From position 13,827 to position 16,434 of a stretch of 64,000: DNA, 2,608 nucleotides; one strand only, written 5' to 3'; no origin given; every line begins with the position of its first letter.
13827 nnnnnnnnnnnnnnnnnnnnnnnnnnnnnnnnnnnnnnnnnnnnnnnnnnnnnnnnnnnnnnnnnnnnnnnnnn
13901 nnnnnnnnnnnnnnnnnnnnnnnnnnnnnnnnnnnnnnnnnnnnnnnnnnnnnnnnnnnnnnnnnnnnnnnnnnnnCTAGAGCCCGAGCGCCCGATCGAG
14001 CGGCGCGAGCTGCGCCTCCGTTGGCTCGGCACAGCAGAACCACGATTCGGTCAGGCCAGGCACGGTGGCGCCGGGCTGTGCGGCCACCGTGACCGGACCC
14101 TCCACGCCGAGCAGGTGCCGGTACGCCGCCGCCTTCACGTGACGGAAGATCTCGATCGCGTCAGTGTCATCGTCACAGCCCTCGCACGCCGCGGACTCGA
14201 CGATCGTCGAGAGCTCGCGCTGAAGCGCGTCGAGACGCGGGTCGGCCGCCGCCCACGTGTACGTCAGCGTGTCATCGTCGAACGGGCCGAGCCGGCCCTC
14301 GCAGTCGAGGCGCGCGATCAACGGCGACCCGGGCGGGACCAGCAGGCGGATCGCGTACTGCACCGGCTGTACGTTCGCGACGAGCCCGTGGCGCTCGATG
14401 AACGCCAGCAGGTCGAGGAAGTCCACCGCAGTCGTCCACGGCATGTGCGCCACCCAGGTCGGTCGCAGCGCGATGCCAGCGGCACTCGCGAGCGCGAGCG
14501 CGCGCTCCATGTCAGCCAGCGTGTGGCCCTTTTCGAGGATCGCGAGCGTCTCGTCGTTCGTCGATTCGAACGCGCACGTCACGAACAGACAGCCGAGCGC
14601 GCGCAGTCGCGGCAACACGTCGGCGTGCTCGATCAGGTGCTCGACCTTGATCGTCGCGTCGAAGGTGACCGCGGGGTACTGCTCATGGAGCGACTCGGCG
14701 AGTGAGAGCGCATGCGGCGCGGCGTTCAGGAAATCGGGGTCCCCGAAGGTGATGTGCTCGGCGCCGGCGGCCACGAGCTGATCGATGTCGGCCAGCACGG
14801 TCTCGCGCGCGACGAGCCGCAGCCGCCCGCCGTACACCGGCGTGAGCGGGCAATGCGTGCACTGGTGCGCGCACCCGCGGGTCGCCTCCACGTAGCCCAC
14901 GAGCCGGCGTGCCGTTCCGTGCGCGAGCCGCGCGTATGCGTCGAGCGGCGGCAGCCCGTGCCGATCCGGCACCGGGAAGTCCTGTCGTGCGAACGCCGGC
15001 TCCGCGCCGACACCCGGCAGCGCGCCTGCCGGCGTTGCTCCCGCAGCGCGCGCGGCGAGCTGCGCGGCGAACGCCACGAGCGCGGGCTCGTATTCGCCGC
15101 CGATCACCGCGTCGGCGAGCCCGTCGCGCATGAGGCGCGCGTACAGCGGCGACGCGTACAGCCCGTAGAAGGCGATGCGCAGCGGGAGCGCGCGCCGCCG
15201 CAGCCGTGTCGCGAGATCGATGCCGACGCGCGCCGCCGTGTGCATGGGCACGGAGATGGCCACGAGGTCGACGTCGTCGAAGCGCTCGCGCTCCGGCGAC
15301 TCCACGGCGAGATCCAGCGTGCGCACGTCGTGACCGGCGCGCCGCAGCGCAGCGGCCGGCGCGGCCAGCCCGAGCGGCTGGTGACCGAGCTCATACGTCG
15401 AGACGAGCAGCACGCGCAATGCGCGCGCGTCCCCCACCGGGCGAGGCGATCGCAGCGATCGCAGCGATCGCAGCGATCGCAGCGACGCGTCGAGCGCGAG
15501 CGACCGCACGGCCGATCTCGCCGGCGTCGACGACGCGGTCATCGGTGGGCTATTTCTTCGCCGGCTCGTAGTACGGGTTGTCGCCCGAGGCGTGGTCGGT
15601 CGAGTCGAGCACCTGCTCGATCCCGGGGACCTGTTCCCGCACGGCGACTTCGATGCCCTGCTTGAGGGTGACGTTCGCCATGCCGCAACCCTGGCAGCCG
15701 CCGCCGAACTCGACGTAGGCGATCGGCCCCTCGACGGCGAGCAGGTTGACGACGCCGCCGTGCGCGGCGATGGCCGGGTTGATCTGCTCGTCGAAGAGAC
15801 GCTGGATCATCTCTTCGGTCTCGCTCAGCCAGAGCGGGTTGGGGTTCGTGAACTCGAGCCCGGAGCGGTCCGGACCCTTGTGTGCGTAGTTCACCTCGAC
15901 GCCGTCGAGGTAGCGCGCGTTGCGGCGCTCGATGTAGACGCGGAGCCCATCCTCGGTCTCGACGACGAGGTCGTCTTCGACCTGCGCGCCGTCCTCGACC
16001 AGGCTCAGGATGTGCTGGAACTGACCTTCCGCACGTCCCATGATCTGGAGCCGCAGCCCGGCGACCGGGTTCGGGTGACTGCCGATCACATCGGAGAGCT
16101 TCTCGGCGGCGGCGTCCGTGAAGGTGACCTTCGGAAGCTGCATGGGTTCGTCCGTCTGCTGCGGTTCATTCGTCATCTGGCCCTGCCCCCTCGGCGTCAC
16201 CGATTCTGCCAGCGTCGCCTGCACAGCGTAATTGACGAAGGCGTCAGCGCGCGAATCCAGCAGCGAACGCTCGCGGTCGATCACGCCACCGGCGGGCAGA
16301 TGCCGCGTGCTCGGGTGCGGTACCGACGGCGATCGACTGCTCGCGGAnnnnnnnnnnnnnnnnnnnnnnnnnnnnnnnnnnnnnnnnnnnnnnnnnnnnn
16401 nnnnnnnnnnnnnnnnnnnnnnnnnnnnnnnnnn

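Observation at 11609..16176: Compact module: NfuA-like, then B12-binding radical SAM (translationally coupled), then a frameshifted MBL hydrolase, with a convergent ATP-grasp ligase and HesB/IscA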

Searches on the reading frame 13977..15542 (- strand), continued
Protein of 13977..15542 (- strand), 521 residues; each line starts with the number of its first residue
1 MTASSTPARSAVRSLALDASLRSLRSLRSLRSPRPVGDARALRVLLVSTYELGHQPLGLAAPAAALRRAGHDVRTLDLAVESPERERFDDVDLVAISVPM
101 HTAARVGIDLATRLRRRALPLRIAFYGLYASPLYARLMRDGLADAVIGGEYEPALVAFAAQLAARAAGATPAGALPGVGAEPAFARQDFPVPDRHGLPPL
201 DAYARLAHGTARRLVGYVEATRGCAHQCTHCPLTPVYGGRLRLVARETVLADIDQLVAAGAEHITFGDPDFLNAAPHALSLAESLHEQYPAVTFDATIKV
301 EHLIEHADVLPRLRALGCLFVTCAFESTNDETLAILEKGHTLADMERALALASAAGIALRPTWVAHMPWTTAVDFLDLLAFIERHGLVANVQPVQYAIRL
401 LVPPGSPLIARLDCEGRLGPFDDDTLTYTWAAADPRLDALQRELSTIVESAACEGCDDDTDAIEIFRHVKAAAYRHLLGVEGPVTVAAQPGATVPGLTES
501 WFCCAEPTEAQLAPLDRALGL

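Call 89: find_encoding_contigs(protein=P0243, flank=8000, max_places=2)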
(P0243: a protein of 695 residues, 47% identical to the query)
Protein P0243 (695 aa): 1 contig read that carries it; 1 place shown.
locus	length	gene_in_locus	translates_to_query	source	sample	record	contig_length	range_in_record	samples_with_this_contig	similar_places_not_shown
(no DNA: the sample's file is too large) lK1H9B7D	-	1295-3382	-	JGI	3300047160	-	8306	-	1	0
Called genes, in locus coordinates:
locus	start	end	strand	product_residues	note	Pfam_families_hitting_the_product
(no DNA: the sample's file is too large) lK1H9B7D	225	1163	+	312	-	PF13469:Sulfotransfer_3, PF00685:Sulfotransfer_1 (weak)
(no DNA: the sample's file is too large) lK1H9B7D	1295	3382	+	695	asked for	PF02310:B12-binding (weak), PF04055:Radical_SAM, PF03243:MerB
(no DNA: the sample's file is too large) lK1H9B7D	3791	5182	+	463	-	PF00370:FGGY_N, PF02782:FGGY_C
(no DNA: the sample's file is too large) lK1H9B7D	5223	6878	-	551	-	PF02543:Carbam_trans_N, PF16861:Carbam_trans_C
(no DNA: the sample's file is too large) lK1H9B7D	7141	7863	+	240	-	PF03243:MerB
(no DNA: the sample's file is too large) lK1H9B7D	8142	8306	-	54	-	?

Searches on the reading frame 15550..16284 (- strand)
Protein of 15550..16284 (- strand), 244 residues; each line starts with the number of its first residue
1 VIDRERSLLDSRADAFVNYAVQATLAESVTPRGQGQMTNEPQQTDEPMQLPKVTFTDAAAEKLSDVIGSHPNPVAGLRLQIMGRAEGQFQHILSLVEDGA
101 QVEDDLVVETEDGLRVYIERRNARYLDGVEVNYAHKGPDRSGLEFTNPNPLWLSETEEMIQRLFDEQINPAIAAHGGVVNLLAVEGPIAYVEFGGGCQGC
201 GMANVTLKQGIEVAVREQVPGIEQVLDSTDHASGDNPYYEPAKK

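Call 3: search_protein_families(library=pfam, proteins=[window:15550-16284:-], max_evalue=0.01)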
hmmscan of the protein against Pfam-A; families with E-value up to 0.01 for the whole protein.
window:15550-16284:- (244 aa): 2 families
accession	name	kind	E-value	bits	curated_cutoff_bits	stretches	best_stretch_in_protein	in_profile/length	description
PF01106.22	NifU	-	1.9e-19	70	27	1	160-225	1-66/67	NifU-like domain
PF01521.26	Fe-S_biosyn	-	5.3e-08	33.5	26.3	1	52-150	2-100/110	Iron-sulphur cluster biosynthesis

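Call 4: search_protein_families(library=ncbifam, proteins=[window:15550-16284:-], max_evalue=0.01)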
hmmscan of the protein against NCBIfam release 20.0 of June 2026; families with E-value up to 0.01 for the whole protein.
window:15550-16284:- (244 aa): 9 families
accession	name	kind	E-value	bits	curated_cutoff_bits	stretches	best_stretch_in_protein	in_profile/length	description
TIGR03341.1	YhgI_GntY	equivalog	9.4e-29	100.5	269.35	1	53-239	1-190/190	Fe-S biogenesis protein NfuA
NF008392.0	PRK11190.1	equivalog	7.3e-21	74.9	268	1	77-239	25-192/192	Fe-S biogenesis protein NfuA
TIGR01997.1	sufA_proteo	equivalog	1.9e-10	40.9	136.2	1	53-149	3-94/107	Fe-S cluster assembly scaffold SufA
TIGR00049.1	TIGR00049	subfamily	3.7e-10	39.9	58.8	1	53-149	1-93/106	iron-sulfur cluster assembly accessory protein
TIGR02011.1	IscA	equivalog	1.7e-09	37.9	150.6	1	53-149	1-92/105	iron-sulfur cluster assembly protein IscA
NF007050.0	PRK09504.1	equivalog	1.3e-08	35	161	1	52-148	17-108/122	Fe-S cluster assembly scaffold SufA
NF010147.0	PRK13623.1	equivalog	4.6e-08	33.3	117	1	52-149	9-102/115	iron-sulfur cluster insertion protein ErpA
TIGR02000.1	NifU_proper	equivalog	1.2e-07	31.5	273.3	1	145-219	209-281/290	Fe-S cluster assembly protein NifU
NF007049.0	PRK09502.1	equivalog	2.9e-07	30.6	181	1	53-149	3-94/107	iron-sulfur cluster assembly protein IscA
